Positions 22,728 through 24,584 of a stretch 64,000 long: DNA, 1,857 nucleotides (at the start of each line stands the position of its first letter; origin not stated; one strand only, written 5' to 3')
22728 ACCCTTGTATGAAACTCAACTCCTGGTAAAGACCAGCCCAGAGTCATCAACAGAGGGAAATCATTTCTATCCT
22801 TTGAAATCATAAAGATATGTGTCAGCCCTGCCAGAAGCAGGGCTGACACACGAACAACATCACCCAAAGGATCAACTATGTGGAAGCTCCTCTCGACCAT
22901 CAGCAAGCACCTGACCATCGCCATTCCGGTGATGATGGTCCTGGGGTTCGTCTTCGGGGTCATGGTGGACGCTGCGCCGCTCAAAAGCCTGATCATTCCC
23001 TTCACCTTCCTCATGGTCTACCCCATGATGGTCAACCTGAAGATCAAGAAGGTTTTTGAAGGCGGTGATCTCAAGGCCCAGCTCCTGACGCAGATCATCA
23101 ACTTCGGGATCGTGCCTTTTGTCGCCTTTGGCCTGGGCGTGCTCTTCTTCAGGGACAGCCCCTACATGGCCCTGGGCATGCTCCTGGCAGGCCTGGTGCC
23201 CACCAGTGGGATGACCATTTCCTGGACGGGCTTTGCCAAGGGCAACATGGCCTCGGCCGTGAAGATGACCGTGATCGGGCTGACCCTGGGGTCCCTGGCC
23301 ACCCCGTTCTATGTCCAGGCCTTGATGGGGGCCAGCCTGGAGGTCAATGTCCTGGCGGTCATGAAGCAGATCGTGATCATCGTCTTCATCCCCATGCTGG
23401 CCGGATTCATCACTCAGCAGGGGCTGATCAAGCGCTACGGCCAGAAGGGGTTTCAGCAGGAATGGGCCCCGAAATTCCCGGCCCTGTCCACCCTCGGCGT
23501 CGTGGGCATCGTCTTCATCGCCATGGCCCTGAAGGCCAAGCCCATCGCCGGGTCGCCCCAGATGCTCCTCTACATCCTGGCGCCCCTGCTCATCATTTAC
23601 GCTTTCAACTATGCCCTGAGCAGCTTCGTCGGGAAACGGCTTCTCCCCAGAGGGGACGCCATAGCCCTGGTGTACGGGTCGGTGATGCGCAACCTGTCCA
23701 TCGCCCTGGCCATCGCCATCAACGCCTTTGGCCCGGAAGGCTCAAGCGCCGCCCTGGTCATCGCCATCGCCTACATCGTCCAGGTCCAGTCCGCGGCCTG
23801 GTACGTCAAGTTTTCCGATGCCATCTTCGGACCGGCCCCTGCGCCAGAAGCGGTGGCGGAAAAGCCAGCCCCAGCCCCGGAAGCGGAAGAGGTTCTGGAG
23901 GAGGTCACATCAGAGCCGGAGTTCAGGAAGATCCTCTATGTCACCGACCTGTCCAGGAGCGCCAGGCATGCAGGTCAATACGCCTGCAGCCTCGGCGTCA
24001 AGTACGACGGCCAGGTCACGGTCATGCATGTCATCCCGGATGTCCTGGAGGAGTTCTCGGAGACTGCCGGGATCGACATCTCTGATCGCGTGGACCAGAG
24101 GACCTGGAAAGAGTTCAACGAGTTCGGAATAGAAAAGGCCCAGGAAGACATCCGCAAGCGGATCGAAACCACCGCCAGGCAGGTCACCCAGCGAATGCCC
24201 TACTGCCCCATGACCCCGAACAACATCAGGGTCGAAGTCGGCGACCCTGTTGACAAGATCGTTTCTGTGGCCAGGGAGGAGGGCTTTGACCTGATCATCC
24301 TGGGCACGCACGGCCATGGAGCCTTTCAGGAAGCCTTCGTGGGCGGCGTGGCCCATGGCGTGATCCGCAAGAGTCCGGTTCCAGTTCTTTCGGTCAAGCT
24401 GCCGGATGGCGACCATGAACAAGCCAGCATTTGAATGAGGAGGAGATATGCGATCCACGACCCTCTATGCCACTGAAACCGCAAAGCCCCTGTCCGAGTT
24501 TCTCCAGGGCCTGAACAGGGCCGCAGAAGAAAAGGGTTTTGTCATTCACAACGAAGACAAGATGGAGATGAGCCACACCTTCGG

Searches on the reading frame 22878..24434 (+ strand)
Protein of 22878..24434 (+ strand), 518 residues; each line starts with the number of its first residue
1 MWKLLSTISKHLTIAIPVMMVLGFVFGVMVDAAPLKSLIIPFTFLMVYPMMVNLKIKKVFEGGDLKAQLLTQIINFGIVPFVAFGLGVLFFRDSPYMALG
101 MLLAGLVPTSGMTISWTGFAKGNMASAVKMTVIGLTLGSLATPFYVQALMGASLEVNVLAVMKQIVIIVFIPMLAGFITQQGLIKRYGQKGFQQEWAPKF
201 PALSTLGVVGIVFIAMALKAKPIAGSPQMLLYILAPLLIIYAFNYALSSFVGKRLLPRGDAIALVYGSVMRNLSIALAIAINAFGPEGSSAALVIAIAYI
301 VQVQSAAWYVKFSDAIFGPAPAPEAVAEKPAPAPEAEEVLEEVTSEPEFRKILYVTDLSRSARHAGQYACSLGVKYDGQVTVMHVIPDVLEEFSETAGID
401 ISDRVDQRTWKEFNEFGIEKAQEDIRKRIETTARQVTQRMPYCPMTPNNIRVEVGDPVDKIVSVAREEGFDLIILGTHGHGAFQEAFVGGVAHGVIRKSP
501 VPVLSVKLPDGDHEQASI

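Call 62: search_protein_families(library=pfam, proteins=[window:22878-24434:+], max_evalue=0.00001)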
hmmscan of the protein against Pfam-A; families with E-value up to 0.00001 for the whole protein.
window:22878-24434:+ (518 aa): 3 families
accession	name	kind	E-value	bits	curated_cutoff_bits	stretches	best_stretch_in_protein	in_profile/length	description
PF01758.21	SBF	-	4.5e-28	98.7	24.3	1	43-224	4-189/191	Sodium Bile acid symporter family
PF00582.32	Usp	-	3.6e-23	83.1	24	1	349-507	2-141/141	Universal stress protein family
PF13593.11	SBF_like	-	1e-16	61.6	25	1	55-297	49-295/313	SBF-like CPA transporter family (DUF4137)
